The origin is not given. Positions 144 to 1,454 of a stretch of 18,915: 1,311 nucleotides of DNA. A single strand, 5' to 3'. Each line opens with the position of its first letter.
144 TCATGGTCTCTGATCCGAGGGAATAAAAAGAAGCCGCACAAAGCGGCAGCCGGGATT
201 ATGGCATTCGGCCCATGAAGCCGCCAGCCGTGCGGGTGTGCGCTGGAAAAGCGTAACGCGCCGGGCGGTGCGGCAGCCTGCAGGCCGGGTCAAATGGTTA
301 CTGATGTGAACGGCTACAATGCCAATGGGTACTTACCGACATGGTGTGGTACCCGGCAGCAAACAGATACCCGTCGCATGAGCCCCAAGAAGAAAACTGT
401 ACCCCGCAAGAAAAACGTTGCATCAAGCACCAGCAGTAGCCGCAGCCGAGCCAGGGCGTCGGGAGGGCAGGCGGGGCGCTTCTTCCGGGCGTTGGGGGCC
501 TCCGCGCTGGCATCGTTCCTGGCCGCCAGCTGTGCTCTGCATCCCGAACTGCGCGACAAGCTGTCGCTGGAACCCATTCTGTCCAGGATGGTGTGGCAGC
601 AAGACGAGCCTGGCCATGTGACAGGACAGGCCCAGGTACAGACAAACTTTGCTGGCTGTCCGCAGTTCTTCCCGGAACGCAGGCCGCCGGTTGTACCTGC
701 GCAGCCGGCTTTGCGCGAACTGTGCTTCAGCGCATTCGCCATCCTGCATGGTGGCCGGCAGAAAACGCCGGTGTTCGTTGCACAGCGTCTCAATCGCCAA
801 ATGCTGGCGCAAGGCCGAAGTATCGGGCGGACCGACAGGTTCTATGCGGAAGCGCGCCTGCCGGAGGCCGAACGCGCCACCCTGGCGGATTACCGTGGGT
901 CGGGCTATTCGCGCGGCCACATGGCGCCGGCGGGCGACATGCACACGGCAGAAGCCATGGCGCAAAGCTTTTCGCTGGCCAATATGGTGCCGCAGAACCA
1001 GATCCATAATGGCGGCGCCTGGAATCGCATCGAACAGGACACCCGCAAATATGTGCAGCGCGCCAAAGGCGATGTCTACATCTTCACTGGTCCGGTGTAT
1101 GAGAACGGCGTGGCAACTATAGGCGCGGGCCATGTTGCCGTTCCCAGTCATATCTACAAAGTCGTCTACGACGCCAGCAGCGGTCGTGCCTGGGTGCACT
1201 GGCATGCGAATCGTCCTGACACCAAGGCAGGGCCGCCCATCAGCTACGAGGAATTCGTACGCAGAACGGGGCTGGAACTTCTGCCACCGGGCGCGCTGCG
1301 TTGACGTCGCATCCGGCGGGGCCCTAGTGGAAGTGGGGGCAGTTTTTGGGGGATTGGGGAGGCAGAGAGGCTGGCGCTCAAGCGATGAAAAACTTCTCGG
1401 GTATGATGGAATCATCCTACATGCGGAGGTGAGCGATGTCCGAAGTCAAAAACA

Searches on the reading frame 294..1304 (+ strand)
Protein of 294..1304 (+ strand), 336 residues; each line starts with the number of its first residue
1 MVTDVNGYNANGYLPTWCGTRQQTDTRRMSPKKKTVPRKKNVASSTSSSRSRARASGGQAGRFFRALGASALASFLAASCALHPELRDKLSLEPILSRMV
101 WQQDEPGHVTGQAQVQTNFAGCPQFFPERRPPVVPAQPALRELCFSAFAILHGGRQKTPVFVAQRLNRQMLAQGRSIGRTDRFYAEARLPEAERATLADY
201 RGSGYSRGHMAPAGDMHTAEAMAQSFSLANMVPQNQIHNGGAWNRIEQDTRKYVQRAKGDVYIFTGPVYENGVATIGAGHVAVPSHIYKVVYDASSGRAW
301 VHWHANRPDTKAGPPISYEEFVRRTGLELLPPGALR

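Call 5: search_protein_families(library=pfam, proteins=[window:294-1304:+], max_evalue=0.01)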
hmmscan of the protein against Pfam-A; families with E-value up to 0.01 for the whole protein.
window:294-1304:+ (336 aa): 2 families
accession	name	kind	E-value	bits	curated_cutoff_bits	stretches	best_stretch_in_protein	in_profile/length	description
PF01223.29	Endonuclease_NS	-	4.6e-45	154.4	23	1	140-297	16-175/223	DNA/RNA non-specific endonuclease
PF13930.12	Endonuclea_NS_2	-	0.0088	16.7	27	0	201-260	52-104/132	DNA/RNA non-specific endonuclease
